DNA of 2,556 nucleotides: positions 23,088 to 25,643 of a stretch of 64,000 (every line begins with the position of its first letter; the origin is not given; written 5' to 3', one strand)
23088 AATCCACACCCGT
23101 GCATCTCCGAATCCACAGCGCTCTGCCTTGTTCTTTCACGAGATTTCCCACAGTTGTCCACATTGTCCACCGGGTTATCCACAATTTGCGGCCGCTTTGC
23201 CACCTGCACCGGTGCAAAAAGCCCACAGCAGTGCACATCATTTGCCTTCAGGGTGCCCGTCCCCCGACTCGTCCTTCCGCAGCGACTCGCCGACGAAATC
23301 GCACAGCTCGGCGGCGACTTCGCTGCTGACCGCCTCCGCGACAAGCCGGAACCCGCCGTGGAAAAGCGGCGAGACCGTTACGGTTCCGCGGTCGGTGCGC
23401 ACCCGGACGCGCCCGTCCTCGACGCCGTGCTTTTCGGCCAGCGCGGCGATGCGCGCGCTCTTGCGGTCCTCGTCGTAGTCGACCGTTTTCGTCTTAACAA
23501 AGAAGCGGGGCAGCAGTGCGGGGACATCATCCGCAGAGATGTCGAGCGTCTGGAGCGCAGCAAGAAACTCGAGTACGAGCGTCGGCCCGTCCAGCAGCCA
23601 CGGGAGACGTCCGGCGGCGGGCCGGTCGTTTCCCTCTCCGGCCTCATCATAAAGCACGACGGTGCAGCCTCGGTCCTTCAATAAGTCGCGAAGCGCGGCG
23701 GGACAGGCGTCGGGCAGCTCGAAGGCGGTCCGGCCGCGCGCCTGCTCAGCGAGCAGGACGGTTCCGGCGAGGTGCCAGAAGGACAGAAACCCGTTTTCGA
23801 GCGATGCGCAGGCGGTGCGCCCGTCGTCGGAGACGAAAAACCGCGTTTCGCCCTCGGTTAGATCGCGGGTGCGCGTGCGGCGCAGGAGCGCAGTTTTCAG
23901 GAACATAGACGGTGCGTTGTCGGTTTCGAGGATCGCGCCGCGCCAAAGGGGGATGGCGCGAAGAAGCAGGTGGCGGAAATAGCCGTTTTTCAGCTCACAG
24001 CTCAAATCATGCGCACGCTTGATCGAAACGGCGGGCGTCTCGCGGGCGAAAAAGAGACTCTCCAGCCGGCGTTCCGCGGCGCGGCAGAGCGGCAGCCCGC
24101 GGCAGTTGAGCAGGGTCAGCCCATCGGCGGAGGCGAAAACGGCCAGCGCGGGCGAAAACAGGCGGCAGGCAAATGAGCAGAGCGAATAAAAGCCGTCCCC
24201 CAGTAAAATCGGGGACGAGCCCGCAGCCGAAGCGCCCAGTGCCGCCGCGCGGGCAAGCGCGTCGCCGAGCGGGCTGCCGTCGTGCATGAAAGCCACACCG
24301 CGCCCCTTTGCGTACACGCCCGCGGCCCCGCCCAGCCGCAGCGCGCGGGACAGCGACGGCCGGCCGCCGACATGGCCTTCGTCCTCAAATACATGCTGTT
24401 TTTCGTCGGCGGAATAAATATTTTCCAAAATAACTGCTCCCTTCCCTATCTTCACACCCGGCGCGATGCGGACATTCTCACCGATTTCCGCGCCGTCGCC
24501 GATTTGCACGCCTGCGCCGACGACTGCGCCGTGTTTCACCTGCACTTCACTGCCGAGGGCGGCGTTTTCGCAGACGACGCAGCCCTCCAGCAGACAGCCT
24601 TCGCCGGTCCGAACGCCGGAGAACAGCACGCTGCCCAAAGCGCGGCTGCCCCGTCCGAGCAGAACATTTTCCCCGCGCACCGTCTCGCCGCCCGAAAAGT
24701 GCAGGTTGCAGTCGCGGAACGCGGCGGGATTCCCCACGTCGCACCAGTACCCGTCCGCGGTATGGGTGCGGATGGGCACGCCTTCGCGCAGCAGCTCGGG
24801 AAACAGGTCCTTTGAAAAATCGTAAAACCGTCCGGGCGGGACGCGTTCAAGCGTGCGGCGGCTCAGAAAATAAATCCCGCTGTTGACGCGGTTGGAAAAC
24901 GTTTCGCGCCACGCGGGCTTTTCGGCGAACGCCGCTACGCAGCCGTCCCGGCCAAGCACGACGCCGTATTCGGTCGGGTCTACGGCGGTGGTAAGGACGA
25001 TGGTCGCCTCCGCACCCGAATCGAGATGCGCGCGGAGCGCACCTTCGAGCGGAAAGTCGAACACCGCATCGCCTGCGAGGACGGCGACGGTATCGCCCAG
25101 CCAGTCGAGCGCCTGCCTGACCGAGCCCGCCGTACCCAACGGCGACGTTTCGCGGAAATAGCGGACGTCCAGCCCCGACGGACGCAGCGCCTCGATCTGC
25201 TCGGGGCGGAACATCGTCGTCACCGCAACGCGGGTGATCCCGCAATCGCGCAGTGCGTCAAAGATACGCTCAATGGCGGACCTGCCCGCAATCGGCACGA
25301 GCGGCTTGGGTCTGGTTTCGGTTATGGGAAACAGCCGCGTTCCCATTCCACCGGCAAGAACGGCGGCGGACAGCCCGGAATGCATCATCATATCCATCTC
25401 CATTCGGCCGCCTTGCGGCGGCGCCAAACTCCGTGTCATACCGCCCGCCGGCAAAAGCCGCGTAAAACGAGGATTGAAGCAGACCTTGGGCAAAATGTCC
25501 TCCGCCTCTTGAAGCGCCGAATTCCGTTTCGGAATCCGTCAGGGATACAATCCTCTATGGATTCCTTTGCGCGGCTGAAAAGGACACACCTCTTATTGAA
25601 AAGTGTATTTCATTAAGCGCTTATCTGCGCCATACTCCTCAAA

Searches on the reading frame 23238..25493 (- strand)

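Call 73: search_protein_families(library=pfam, proteins=[window:23238-25493:-], max_evalue=0.001)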
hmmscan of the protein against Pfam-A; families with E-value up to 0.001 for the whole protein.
window:23238-25493:- (751 aa): 5 families
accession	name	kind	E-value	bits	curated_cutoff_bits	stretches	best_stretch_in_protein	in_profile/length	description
PF00483.29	NTP_transferase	-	9.9e-40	137.1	21.2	1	44-264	3-240/245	Nucleotidyl transferase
PF12804.13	NTP_transf_3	-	9.6e-16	58.8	27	1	43-177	1-131/160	MobA-like NTP transferase domain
PF25084.1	LbH_EIF2B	-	2.1e-11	44.2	54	1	271-337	39-105/105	EIF2B subunit epsilon LbH domain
PF00132.30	Hexapep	-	1.3e-08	34.6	27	1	328-355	1-28/36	Bacterial transferase hexapeptide (six repeats)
PF24894.1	Hexapep_GlmU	-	7e-07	29.8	23.3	1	282-341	29-87/104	GlmU-like, C-terminal hexapeptide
